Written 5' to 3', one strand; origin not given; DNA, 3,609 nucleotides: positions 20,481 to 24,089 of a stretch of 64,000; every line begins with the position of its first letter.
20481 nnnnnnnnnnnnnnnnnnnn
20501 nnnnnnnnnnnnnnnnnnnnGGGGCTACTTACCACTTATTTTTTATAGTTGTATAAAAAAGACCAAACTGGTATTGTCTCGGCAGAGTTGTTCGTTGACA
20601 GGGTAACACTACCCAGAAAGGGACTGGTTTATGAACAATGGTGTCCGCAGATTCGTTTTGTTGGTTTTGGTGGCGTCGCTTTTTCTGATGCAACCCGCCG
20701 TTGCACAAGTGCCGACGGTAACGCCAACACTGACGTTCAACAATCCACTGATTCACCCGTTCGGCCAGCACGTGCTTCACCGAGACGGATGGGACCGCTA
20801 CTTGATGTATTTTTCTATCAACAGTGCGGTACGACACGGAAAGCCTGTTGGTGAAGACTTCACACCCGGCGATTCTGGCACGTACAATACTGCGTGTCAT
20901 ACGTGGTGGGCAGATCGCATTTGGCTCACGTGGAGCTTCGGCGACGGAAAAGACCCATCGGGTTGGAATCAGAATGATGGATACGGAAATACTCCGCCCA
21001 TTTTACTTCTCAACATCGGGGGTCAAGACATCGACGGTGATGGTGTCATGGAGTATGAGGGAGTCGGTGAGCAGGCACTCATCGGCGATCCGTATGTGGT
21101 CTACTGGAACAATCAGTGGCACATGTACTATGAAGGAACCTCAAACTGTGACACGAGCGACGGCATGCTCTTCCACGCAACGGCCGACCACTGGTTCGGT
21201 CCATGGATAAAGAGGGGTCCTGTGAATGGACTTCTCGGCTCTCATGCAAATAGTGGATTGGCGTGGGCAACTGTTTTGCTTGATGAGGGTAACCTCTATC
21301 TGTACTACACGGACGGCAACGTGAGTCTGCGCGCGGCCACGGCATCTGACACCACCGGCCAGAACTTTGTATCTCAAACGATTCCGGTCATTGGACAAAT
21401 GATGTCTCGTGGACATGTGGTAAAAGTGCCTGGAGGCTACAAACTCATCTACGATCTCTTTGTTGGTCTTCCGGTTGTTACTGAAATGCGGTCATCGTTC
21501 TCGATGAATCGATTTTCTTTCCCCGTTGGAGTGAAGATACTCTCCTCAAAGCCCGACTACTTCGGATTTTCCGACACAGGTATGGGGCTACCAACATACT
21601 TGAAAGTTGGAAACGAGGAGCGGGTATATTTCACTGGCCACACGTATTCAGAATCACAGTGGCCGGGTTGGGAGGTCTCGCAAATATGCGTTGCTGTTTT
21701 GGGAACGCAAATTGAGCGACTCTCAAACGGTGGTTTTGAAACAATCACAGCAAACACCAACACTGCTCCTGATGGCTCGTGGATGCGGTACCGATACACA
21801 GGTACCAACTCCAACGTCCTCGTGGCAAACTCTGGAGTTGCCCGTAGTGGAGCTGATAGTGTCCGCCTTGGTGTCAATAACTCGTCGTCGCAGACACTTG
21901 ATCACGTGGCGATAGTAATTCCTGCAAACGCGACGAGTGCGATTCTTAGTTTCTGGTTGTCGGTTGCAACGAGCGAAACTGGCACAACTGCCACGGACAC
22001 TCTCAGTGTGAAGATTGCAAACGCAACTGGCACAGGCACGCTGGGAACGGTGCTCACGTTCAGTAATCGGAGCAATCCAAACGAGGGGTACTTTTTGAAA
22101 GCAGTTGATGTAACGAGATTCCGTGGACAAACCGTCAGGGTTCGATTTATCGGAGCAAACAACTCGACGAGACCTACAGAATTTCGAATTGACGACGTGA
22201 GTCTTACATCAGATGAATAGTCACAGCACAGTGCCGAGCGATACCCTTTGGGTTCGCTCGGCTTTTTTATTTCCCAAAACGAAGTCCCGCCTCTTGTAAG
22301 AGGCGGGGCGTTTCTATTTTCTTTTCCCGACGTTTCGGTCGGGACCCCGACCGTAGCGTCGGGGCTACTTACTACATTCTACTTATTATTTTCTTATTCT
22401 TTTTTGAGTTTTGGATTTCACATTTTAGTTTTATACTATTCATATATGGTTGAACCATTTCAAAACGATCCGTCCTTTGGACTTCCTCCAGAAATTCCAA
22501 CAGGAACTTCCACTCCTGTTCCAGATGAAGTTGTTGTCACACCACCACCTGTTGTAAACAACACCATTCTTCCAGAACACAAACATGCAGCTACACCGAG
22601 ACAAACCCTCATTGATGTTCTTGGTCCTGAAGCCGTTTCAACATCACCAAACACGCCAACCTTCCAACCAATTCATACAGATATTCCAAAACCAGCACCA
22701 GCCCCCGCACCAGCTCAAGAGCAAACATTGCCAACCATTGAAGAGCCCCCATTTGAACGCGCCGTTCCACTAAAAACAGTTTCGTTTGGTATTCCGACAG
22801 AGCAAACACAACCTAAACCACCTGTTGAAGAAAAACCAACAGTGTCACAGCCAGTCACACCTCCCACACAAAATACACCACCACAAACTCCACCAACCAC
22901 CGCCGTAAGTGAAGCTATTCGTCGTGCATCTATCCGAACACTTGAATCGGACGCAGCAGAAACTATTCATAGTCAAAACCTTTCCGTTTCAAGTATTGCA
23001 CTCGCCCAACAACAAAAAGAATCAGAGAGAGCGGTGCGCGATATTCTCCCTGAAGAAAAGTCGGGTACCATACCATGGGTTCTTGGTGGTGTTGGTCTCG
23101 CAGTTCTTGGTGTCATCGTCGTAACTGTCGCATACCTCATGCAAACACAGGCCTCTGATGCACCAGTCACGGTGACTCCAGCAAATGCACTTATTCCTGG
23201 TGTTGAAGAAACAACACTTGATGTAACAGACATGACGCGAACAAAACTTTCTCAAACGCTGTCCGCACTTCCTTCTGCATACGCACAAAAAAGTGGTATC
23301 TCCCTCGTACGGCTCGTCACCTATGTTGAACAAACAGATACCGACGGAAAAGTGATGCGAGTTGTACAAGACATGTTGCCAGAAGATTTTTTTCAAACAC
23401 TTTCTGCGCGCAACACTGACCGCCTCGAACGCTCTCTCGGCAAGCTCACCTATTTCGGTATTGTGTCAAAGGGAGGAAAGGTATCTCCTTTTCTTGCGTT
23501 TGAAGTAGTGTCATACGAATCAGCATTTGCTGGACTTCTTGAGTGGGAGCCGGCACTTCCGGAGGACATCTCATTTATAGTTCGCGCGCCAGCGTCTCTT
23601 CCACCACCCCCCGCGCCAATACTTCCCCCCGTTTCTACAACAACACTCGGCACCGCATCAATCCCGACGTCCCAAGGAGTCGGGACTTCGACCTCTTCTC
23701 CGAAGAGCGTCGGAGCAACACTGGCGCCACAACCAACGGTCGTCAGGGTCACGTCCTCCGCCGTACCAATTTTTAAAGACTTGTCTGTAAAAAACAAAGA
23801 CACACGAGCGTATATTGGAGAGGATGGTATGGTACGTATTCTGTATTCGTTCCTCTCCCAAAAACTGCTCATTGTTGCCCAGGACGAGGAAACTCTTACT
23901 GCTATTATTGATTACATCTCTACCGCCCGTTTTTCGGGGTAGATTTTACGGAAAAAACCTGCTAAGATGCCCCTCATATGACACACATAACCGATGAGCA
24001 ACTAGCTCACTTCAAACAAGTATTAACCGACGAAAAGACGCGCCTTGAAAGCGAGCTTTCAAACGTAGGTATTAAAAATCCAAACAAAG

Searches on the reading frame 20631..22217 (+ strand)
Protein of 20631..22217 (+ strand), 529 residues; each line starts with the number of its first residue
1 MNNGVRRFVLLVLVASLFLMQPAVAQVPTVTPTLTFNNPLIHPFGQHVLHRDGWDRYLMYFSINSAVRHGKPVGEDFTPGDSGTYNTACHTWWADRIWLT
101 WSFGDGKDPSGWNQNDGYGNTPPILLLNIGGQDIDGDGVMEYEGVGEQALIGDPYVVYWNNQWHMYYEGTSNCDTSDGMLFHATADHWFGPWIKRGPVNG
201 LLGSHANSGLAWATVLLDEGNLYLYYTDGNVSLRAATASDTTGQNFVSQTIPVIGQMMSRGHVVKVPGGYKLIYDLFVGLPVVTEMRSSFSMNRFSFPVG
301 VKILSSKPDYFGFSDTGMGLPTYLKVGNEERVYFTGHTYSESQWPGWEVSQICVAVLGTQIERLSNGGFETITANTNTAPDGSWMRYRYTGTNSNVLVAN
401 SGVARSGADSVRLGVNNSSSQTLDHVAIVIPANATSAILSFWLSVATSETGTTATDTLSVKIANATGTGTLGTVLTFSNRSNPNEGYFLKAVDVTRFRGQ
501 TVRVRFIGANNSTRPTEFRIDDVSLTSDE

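Call 43: search_protein_families(library=pfam, max_evalue=1, proteins=[window:20631-22217:+])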
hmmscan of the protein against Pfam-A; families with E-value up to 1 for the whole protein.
window:20631-22217:+ (529 aa): 1 family
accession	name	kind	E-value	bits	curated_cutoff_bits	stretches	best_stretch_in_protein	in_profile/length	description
PF00629.30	MAM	-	0.084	13.2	26.4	1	429-528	65-155/158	MAM domain, meprin/A5/mu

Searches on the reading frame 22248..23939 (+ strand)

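Call 43: search_protein_families(library=pfam, max_evalue=1, proteins=[window:22248-23939:+])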
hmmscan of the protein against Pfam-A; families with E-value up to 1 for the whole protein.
window:22248-23939:+ (564 aa): 1 family
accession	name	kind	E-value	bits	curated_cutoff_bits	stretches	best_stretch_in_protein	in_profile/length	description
PF10304.15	RTP1_C2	-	0.045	13.9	21.1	1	353-371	5-22/34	Required for nuclear transport of RNA pol II C-terminus 2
